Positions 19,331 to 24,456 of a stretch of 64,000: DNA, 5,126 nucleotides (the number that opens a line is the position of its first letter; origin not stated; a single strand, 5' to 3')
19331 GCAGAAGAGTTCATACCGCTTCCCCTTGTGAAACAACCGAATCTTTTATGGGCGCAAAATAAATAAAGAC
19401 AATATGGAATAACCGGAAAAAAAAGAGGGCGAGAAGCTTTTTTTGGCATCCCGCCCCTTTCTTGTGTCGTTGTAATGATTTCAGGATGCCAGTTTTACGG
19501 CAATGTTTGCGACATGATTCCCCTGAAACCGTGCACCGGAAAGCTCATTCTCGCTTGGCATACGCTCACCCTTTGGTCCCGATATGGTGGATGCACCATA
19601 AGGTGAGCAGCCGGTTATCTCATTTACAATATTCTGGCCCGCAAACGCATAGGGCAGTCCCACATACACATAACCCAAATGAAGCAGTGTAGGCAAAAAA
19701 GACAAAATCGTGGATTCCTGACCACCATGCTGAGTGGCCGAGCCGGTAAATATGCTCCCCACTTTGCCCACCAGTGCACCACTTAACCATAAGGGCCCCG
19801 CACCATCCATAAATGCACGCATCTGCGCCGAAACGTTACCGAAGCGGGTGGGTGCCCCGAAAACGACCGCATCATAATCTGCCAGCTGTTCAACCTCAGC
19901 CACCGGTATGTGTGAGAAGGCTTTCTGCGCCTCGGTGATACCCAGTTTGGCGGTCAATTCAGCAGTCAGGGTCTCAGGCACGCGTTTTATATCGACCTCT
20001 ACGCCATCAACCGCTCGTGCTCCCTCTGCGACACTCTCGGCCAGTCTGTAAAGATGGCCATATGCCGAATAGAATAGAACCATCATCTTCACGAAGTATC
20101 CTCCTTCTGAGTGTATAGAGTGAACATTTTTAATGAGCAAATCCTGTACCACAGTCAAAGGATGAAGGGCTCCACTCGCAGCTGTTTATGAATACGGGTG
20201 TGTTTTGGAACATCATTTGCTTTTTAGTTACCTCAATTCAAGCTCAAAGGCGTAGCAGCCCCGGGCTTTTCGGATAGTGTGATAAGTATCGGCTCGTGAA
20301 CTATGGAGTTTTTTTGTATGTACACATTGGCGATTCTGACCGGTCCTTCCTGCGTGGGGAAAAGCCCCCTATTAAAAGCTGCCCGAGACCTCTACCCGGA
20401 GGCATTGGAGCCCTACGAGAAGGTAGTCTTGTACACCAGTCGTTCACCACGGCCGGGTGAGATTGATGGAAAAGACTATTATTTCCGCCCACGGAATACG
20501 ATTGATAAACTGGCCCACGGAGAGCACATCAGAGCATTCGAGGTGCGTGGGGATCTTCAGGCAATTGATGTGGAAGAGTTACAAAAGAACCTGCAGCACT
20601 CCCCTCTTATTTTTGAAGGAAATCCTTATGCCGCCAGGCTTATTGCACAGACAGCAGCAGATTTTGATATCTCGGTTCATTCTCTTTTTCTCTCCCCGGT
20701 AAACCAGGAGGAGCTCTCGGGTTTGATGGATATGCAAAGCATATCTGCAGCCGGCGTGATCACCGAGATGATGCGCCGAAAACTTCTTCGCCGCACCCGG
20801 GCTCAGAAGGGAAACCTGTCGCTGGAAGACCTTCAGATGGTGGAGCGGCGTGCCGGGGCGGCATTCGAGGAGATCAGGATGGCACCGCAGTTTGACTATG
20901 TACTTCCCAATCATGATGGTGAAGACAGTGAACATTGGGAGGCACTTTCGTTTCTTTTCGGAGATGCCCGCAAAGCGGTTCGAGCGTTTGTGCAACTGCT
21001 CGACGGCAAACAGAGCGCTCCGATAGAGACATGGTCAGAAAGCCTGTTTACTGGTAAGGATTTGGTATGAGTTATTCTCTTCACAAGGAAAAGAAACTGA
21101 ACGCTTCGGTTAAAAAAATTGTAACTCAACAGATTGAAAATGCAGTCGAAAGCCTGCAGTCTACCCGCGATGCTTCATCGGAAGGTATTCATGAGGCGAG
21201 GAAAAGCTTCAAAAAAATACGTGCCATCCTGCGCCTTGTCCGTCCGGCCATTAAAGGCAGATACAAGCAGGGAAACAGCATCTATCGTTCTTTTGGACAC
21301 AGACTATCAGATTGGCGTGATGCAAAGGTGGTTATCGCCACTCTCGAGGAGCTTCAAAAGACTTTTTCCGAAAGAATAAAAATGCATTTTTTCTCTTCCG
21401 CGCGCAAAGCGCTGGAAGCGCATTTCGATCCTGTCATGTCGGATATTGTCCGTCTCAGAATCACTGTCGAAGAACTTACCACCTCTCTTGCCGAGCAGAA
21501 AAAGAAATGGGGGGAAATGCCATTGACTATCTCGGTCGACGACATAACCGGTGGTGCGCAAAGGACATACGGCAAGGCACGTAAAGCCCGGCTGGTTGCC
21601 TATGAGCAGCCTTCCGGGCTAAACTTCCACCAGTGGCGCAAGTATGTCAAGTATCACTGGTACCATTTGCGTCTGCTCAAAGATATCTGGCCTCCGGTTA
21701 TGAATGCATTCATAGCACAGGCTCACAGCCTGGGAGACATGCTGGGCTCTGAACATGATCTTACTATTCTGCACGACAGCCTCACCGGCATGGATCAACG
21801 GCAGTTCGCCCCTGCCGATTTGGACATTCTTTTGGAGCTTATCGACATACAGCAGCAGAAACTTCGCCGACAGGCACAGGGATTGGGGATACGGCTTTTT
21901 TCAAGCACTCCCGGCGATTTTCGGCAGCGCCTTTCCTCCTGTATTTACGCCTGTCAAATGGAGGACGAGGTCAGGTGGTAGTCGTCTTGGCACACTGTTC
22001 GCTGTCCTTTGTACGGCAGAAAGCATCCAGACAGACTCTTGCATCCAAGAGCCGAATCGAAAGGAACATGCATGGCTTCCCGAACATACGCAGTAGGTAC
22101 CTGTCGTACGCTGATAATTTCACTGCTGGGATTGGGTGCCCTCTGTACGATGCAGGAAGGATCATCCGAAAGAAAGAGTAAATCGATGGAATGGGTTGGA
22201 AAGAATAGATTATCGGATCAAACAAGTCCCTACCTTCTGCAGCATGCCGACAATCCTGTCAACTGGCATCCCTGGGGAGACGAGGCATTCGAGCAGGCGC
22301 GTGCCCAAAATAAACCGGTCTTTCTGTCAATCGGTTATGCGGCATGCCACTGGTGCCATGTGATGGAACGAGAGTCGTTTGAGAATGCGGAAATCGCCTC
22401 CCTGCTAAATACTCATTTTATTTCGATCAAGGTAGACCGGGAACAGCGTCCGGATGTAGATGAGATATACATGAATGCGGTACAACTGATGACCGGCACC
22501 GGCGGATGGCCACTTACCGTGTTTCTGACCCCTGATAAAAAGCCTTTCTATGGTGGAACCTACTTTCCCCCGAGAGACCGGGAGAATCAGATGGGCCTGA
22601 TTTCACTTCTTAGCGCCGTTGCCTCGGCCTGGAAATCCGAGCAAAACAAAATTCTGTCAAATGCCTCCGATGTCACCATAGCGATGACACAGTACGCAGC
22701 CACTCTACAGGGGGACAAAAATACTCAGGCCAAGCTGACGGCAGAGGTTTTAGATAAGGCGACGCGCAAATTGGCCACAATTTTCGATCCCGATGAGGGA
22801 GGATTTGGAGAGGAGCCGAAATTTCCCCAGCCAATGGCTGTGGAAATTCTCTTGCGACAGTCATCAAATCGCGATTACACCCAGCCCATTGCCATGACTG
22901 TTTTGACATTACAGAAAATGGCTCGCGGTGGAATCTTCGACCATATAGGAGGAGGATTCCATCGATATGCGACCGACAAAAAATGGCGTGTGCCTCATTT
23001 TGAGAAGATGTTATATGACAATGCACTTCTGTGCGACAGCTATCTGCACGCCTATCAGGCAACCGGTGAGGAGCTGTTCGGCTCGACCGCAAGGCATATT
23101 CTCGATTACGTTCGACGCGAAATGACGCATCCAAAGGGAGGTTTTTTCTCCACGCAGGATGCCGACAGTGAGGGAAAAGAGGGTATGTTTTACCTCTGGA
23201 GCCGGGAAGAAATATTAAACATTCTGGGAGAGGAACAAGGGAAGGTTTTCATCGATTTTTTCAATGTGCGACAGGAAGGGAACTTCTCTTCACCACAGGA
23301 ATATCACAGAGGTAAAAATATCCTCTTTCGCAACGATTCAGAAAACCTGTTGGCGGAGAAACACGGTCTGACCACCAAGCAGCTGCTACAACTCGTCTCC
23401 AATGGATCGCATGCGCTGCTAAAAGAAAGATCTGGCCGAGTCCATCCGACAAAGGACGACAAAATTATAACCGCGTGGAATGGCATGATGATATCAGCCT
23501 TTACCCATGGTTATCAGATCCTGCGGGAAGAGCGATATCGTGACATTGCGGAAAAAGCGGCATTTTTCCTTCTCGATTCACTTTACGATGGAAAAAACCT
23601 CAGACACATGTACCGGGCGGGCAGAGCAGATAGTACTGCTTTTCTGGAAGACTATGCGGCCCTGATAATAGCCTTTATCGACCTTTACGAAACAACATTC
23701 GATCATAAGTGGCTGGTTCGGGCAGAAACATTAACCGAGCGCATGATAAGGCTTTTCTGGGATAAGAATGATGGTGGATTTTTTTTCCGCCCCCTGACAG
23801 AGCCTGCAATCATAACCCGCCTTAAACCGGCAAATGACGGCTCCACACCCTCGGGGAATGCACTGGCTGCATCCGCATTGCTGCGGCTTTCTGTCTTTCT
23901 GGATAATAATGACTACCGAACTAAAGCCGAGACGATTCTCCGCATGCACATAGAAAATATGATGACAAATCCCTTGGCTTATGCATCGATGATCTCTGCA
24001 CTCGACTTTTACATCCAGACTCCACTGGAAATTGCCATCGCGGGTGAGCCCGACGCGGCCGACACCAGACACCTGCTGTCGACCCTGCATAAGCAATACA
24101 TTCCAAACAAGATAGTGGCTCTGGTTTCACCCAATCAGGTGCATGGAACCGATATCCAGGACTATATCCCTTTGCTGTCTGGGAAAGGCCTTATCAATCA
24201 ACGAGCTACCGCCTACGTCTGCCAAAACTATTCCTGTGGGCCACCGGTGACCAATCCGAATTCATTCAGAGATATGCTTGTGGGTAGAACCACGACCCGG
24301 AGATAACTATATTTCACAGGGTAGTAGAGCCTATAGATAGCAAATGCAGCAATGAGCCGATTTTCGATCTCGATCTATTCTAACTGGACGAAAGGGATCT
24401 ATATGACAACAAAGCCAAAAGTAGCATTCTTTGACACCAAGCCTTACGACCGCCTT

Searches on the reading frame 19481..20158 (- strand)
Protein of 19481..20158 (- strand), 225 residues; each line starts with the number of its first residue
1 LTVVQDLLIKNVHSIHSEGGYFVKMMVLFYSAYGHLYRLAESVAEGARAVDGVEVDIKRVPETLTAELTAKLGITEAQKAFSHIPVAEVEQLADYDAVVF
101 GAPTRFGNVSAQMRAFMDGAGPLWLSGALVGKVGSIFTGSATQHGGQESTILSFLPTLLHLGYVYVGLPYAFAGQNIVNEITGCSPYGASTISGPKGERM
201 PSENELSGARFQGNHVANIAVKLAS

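Call 37: search_protein_families(library=pfam, proteins=[window:19481-20158:-], max_evalue=0.00001)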
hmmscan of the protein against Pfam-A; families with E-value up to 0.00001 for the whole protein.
window:19481-20158:- (225 aa): 4 families
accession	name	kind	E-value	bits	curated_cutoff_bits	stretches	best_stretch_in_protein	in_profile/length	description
PF03358.20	FMN_red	-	6.3e-11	42.5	24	1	37-167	17-141/152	NADPH-dependent FMN reductase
PF00258.30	Flavodoxin_1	-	9.1e-07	29.6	25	1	27-148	1-129/143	Flavodoxin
PF12724.12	Flavodoxin_5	-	1.3e-06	29.3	27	0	83-118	31-67/145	Flavodoxin domain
PF02525.22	Flavodoxin_2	-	9.4e-06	25.9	27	0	27-118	5-101/198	Flavodoxin-like fold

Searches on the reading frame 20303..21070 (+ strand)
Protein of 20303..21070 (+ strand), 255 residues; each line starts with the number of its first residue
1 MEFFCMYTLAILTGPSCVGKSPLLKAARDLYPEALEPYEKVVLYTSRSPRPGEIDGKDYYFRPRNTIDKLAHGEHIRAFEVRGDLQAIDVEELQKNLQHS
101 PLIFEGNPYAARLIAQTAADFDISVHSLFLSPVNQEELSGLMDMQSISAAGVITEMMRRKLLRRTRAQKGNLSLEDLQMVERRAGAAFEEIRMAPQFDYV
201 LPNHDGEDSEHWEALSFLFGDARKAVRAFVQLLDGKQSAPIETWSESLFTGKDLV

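Call 37: search_protein_families(library=pfam, proteins=[window:20303-21070:+], max_evalue=0.00001)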
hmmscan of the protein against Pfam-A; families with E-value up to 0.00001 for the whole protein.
window:20303-21070:+ (255 aa): 1 family
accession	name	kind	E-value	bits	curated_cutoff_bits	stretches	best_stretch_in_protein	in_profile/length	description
PF00625.27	Guanylate_kin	-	8.3e-10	39.1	25.2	1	9-87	4-80/182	Guanylate kinase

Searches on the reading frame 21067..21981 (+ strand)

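Call 37: search_protein_families(library=pfam, proteins=[window:21067-21981:+], max_evalue=0.00001)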
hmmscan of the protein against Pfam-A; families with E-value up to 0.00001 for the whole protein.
window:21067-21981:+ (304 aa): 1 family
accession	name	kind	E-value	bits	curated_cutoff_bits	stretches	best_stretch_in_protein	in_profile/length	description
PF05235.19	CHAD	-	5.9e-25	89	25.6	1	22-239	6-227/228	CHAD domain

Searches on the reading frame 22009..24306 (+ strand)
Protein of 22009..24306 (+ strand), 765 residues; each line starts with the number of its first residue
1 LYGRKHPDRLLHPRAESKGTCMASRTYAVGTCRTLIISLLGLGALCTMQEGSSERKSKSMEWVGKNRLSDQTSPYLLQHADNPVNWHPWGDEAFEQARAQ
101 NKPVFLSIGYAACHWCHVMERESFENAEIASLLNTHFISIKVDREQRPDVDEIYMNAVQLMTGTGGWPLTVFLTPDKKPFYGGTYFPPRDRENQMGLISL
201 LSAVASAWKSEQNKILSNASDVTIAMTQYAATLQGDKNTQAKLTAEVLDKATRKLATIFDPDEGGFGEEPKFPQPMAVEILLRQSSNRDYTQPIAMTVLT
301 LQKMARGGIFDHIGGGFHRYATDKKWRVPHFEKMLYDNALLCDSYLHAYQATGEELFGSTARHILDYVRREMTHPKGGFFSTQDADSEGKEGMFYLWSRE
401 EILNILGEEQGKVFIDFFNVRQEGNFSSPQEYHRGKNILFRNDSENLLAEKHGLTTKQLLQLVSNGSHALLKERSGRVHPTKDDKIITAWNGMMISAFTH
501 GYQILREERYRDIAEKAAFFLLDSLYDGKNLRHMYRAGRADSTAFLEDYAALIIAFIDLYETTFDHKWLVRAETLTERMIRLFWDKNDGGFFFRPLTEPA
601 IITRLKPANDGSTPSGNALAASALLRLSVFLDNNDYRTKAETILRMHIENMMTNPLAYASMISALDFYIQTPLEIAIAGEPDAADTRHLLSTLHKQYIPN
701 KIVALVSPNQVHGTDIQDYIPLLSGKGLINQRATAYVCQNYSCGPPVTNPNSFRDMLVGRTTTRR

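Call 37: search_protein_families(library=pfam, proteins=[window:22009-24306:+], max_evalue=0.00001)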
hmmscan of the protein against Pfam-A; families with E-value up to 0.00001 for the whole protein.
window:22009-24306:+ (765 aa): 3 families
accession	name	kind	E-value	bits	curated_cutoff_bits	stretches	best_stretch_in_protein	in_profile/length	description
PF03190.21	Thioredox_DsbH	-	1.3e-77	259.7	27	1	65-225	1-161/163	Protein of unknown function, DUF255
PF13899.12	Thioredoxin_7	-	1.8e-11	44.4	27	1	86-175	2-83/83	Thioredoxin-like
PF03663.20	Glyco_hydro_76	-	2.2e-06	27.9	25.9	1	487-645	33-184/366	Glycosyl hydrolase family 76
